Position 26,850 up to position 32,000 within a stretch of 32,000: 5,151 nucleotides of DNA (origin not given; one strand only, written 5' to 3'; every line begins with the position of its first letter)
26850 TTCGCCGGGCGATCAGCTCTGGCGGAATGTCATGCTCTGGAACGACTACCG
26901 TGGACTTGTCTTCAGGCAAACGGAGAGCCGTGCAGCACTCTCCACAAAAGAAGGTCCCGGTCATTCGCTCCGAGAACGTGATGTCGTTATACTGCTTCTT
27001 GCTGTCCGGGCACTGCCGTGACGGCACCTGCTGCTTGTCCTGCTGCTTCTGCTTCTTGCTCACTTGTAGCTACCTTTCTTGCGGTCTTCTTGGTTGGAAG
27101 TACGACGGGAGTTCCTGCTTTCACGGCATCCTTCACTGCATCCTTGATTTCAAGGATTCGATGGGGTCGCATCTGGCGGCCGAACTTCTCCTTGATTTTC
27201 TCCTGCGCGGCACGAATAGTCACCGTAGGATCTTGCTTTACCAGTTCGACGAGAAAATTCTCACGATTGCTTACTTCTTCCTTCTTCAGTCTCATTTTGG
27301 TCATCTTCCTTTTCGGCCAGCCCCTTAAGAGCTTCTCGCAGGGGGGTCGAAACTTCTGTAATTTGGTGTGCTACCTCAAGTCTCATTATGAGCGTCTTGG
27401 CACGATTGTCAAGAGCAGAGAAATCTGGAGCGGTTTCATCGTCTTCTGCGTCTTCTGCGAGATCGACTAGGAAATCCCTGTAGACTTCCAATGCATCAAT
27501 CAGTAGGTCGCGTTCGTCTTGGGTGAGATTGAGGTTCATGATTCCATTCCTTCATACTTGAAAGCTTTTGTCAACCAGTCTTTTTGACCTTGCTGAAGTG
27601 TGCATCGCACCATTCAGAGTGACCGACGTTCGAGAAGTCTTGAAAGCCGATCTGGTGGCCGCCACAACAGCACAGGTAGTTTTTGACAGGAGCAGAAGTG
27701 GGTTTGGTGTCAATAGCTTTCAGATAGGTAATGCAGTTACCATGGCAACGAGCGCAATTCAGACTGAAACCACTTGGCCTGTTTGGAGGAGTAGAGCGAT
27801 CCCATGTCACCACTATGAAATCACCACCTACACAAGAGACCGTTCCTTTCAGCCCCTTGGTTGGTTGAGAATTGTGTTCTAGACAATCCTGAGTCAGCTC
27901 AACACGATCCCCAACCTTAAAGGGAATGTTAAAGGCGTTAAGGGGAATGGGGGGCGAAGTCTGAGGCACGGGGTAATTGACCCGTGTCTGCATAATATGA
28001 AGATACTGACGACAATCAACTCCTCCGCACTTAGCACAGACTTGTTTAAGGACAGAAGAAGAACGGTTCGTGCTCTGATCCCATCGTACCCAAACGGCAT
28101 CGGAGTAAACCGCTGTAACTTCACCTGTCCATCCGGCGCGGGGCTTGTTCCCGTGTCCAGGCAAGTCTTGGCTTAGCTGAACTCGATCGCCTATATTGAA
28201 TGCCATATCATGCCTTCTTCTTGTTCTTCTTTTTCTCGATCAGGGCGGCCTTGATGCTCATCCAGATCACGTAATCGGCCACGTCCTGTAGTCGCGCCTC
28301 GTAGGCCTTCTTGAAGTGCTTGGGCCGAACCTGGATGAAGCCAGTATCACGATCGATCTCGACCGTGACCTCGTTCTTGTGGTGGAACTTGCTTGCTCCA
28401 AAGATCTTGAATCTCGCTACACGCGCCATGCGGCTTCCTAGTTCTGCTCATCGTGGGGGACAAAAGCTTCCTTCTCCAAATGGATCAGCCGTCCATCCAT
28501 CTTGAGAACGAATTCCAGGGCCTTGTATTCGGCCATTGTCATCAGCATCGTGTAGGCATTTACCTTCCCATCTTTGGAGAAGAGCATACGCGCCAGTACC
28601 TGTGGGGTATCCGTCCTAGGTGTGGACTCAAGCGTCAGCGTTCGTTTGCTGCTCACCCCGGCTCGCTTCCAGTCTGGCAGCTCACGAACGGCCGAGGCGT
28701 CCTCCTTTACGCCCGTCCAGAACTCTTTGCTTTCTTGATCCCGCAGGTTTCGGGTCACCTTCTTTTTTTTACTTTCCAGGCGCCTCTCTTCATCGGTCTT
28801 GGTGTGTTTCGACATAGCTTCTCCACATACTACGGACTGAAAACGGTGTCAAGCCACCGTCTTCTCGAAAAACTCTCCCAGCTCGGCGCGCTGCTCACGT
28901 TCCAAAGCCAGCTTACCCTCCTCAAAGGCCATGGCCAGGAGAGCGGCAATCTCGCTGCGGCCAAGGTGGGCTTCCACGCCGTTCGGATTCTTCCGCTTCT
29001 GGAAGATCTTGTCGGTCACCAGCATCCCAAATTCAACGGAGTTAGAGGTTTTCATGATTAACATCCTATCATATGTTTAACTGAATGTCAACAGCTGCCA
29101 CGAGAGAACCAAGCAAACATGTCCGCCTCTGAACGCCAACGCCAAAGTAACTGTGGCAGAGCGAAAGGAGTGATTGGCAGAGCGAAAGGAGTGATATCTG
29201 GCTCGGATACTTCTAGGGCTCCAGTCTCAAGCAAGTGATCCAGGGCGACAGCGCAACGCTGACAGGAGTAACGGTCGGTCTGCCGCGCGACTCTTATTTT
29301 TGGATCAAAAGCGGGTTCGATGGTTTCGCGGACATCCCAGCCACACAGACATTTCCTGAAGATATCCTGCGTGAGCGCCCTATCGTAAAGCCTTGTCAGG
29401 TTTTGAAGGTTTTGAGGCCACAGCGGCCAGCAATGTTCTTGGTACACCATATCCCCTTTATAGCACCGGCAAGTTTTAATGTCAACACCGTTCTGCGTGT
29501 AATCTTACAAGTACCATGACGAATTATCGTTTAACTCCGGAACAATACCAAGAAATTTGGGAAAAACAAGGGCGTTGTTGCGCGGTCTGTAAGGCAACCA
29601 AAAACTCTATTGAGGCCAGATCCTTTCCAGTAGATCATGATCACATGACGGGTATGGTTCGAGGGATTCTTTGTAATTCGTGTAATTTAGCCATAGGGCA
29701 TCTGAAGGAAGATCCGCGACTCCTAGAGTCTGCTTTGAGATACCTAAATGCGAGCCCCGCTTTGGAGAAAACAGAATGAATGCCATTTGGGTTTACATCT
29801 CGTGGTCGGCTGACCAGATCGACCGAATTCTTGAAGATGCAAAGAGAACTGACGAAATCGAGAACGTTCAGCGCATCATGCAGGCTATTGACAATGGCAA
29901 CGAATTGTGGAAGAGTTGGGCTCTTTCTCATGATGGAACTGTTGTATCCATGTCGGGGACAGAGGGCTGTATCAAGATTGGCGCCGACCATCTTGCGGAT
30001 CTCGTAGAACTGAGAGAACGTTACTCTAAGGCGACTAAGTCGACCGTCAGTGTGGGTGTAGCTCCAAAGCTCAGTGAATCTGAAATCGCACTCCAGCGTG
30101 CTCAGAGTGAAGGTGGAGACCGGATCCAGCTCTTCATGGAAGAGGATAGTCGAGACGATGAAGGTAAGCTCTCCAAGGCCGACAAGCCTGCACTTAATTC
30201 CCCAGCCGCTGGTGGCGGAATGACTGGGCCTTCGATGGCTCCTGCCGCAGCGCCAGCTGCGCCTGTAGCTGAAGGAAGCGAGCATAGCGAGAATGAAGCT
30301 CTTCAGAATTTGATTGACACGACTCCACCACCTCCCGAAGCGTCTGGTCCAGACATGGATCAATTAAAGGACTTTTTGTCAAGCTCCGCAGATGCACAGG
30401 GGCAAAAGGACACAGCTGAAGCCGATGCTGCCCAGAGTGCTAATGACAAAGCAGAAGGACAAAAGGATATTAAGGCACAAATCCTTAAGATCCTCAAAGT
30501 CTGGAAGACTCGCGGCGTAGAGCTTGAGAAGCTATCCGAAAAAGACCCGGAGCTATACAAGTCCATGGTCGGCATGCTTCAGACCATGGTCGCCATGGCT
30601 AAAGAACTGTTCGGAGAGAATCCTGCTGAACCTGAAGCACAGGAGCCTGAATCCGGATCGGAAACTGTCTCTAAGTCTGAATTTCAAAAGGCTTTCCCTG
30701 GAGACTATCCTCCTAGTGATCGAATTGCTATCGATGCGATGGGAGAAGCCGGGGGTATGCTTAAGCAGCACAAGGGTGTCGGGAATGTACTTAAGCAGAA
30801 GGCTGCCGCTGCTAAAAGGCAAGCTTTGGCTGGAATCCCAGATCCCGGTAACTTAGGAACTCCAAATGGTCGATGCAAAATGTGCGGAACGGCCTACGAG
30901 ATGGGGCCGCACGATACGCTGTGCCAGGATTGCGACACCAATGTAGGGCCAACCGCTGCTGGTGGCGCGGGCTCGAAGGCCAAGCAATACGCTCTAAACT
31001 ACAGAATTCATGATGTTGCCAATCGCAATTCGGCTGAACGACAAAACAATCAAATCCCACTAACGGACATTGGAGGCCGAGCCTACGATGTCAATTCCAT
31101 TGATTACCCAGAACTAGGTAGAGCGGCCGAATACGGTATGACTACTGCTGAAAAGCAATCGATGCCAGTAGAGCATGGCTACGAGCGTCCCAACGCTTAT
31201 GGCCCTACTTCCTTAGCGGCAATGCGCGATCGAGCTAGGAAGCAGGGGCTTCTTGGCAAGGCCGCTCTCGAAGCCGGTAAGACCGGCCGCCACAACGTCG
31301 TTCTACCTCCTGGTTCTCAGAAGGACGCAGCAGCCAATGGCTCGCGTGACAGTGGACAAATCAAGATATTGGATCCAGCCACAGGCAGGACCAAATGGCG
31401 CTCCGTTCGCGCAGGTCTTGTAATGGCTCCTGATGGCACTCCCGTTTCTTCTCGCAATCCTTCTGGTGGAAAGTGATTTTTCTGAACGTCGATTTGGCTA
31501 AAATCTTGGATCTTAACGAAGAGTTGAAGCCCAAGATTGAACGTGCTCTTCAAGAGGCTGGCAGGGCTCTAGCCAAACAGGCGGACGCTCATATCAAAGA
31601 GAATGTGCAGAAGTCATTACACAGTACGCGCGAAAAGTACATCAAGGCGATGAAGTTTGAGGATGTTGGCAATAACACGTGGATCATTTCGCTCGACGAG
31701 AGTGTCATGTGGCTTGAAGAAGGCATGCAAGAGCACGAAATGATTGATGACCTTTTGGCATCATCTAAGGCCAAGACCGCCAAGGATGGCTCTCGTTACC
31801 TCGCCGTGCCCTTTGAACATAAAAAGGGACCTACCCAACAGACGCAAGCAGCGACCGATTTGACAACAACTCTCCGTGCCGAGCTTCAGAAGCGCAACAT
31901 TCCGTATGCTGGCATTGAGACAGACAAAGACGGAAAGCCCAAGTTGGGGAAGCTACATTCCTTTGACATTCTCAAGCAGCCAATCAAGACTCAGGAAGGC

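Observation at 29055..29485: Host-type promoters positioned so that transcription should start on the ATG (leaderless mRNAs) or on a tRNA 5' end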

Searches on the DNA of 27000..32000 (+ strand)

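Call 5: search_dna_similar(query=window:27000-32000:+, collection=phages, mode=near, max_rows=15)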
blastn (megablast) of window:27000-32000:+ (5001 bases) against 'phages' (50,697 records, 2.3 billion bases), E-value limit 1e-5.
No match.

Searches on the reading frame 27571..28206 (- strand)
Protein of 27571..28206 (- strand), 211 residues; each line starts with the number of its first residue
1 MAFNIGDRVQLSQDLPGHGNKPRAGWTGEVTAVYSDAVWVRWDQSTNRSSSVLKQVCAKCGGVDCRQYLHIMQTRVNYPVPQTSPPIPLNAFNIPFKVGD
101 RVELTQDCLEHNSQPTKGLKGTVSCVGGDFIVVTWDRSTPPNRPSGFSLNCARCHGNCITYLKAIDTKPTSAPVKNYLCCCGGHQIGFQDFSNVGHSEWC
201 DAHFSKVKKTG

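Call 8: search_protein_families(library=phrogs, proteins=[window:27571-28206:-])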
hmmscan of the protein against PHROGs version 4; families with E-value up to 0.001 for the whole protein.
window:27571-28206:- (211 aa): 3 families
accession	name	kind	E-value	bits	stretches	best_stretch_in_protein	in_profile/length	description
phrog_7955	-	unknown function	1.4e-05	26.1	0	96-136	6-43/63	-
phrog_7871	-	unknown function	8.7e-05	23.5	0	95-138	3-53/73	-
phrog_17722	-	unknown function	0.00073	20.2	0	2-44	5-51/66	-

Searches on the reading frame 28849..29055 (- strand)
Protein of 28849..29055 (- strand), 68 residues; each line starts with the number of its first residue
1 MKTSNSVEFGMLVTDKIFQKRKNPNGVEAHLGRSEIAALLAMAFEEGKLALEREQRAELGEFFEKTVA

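Call 8: search_protein_families(library=phrogs, proteins=[window:28849-29055:-])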
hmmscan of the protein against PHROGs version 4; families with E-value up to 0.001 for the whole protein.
window:28849-29055:- (68 aa): 0 families

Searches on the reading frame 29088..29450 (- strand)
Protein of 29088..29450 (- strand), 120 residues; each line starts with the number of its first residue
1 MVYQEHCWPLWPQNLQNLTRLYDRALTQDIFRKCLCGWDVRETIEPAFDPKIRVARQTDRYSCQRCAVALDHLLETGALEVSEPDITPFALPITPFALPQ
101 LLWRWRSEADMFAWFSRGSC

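Call 8: search_protein_families(library=phrogs, proteins=[window:29088-29450:-])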
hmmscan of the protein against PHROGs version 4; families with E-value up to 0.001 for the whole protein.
window:29088-29450:- (120 aa): 0 families

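Call 11: find_encoding_contigs(protein=window:29088-29450:-, flank=10000, max_places=6)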
Protein window:29088-29450:- (120 aa): no gene with exactly this product is on record in the collection.

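Call 55: find_homologous_proteins(query=window:29088-29450:-, max_evalue=0.01)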
Query window:29088-29450:- (120 aa): 1 proteins with E <= 0.01 among 1 candidates.
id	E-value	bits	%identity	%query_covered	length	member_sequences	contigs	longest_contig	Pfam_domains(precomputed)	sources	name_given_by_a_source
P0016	1.4e-78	279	99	99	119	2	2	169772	-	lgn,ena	-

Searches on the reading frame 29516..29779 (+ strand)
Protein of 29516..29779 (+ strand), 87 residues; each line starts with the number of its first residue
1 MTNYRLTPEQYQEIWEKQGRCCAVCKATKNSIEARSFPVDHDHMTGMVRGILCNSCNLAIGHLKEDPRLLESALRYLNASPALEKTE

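Call 35: search_protein_families(library=pfam, proteins=[window:29516-29779:+], max_evalue=0.01)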
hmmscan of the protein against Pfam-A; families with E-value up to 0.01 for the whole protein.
window:29516-29779:+ (87 aa): 1 family
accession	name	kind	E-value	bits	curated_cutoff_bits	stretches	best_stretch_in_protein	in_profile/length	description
PF02945.21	Endonuclease_7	-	2.4e-25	88.7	23.6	1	3-78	7-81/82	Recombination endonuclease VII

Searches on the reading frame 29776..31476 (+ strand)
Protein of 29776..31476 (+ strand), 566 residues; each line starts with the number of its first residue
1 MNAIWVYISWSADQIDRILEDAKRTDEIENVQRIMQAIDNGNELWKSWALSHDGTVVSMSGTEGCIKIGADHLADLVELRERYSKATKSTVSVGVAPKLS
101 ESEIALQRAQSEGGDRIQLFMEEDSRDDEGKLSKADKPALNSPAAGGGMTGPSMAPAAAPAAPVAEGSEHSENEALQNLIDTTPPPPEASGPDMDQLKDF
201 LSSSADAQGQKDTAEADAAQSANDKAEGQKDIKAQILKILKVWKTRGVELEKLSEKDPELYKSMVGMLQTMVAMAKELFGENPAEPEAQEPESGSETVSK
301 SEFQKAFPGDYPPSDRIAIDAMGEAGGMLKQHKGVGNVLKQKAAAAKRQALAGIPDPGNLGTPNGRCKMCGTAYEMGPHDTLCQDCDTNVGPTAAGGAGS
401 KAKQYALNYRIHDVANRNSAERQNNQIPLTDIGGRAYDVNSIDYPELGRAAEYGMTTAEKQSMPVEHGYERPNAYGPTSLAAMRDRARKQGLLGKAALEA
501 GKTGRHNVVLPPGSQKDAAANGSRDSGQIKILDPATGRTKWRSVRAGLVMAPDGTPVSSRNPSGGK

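Call 8: search_protein_families(library=phrogs, proteins=[window:29776-31476:+])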
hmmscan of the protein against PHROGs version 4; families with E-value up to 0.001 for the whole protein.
window:29776-31476:+ (566 aa): 0 families

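Call 9: search_dna_similar(query=window:29776-31476:+, collection=phages, mode=protein, max_rows=15)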
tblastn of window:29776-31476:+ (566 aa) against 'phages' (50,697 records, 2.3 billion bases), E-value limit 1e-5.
Records with a match: 1; places in all: 1; records where one place covers at least 80% of the query: 0.
Best place of each record, by identity: <60% 1.
By first word of the organism name: Myxococcus 1.
By host as written in the record: Myxococcus sp. 1.
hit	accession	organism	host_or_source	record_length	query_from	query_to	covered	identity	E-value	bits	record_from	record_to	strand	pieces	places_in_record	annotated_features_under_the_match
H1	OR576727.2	Myxococcus phage Mx1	Myxococcus sp.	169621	6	276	48%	24.7%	6e-14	81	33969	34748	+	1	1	hypothetical protein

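Call 13: find_related_loci(query=window:29776-31476:+, collection=viral_contigs, flank=10000)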
Query window:29776-31476:+ (566 aa) in viral_contigs; peptide patterns used: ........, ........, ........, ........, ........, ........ (x = any residue, [..] = any of these).
4 stretches matched a pattern, but none encodes a relative of the query by tblastn (E <= 1e-3).

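Call 14: find_homologous_proteins(query=window:29776-31476:+)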
Query window:29776-31476:+ (566 aa): 15 proteins with E <= 0.001 among 8000 candidates.
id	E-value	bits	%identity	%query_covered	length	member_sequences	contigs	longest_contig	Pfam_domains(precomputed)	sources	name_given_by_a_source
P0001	0.0e+0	1260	100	100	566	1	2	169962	PF18182.7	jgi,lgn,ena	-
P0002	1.4e-190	653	57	100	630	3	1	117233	PF18182.7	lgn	-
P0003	2.8e-140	487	48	100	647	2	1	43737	PF18182.7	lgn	-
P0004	1.9e-89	319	42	54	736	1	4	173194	PF18182.7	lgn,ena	-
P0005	2.1e-76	276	35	54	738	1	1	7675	-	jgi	jgi:hypothetical protein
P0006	4.3e-75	272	43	29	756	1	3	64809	PF18182.7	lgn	-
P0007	3.8e-74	269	36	52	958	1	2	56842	-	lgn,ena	-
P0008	2.8e-73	266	36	51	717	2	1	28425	-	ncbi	-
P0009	1.0e-69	254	37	50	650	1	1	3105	-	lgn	-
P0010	2.1e-64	237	37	48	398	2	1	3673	PF18182.7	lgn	-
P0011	7.3e-64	235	33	99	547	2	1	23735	PF18182.7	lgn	-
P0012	9.8e-61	225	35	50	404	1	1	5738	PF18182.7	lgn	-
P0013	6.2e-59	219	43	40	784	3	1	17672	PF18905.6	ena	-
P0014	1.3e-45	175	29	75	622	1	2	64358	PF18182.7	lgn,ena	-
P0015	2.0e-32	131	33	24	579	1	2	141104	-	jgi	jgi:hypothetical protein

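Call 15: find_encoding_contigs(protein=P0001, flank=10000, max_places=4)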
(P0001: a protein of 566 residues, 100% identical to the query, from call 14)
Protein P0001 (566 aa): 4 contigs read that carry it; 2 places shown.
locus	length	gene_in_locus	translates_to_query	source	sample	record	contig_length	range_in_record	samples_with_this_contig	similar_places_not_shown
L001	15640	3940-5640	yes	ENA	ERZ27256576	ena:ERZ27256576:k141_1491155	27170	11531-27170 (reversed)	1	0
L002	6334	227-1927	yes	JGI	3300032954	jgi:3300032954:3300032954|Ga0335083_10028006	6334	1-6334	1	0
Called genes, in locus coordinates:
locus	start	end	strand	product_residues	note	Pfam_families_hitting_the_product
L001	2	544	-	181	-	?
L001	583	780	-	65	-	-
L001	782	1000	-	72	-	-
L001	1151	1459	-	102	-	-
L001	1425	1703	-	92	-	-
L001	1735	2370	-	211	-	-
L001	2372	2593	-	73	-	-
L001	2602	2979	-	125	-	-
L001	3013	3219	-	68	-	-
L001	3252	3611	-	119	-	-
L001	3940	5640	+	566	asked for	PF18182:mCpol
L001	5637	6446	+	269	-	-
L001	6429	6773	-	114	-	-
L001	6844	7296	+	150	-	-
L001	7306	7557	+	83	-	-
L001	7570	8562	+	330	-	-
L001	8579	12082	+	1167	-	-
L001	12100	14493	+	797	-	-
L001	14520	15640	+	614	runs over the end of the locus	-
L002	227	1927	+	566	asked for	PF18182:mCpol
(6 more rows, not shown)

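Call 16: find_encoding_contigs(protein=P0002, flank=10000, max_places=4)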
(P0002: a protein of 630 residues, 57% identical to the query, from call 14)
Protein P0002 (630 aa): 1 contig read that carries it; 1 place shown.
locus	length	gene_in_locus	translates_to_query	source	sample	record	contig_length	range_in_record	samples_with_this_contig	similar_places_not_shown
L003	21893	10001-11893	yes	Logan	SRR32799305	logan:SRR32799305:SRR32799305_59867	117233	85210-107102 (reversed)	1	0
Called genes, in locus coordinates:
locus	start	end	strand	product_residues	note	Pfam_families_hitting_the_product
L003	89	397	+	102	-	-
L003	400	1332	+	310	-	-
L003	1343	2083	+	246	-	-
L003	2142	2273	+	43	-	-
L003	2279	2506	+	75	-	-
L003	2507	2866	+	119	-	-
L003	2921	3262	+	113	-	-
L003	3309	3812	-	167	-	-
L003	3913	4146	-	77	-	-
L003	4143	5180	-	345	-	PF09414:RNA_ligase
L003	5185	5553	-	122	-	-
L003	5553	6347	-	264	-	-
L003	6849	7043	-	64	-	-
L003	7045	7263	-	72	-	-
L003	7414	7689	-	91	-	-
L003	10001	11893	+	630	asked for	PF18182:mCpol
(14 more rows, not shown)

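Call 17: find_encoding_contigs(protein=P0003, flank=10000, max_places=4)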
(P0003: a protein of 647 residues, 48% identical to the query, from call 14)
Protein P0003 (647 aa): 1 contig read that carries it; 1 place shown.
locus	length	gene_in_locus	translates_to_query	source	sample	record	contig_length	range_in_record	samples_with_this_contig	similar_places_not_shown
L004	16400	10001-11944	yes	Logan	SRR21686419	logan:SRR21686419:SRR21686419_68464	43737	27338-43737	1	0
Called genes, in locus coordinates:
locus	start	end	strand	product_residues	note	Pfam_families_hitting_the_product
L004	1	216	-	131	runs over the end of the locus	-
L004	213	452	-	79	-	-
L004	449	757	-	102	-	-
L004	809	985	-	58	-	-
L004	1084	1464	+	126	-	-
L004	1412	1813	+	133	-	-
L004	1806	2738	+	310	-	-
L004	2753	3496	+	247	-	-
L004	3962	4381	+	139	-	-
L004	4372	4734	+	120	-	-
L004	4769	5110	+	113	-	-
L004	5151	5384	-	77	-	-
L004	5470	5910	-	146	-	-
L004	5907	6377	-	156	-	-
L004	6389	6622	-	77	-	-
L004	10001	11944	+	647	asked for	PF18182:mCpol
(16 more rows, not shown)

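Call 24: find_encoding_contigs(protein=P0004, flank=10000, max_places=2)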
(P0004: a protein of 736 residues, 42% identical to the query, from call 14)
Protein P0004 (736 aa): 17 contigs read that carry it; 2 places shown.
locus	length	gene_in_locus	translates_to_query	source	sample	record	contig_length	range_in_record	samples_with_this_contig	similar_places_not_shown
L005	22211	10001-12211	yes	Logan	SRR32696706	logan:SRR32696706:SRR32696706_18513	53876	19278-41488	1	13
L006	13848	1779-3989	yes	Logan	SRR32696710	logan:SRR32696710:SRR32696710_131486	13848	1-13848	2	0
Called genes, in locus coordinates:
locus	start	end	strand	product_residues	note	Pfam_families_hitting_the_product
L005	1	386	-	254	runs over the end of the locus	-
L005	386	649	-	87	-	-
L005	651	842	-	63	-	-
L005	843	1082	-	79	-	-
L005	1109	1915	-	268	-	-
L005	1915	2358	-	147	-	-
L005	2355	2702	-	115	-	-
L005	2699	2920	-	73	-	-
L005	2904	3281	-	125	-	-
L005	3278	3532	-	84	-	-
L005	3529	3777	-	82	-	-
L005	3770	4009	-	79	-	-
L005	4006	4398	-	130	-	-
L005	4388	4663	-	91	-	-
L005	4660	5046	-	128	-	-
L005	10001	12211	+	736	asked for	PF18182:mCpol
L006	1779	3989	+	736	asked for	PF18182:mCpol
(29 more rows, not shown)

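Call 25: find_encoding_contigs(protein=P0011, flank=10000, max_places=2)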
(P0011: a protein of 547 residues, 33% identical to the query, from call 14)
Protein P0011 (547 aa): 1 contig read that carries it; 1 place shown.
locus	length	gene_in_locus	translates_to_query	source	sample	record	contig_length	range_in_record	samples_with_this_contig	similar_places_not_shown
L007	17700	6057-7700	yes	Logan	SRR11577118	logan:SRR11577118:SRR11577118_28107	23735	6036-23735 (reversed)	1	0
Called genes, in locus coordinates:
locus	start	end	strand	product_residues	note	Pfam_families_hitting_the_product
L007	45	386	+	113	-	-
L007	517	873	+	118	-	-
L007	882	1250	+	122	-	-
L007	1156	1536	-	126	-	-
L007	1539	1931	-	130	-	-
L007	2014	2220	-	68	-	-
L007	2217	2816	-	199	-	PF06941:NT5C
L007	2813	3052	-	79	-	-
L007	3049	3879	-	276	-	PF21448:DNMK (faint)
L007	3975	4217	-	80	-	-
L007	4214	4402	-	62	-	-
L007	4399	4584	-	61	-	-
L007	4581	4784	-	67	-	-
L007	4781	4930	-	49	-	-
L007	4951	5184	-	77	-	-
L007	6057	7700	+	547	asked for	PF18182:mCpol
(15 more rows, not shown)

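Call 35: search_protein_families(library=pfam, proteins=[L001:8579-12082:+, L001:12100-14493:+], max_evalue=0.01)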
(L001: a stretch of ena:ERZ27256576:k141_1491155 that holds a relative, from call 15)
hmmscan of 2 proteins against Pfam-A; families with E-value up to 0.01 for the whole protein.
L001:8579-12082:+ (1167 aa): 0 families

L001:12100-14493:+ (797 aa): 1 family
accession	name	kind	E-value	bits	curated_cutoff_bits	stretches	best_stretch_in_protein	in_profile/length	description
PF11697.13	DUF3293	-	0.0002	22.3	25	1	35-86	19-73/73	Protein of unknown function (DUF3293)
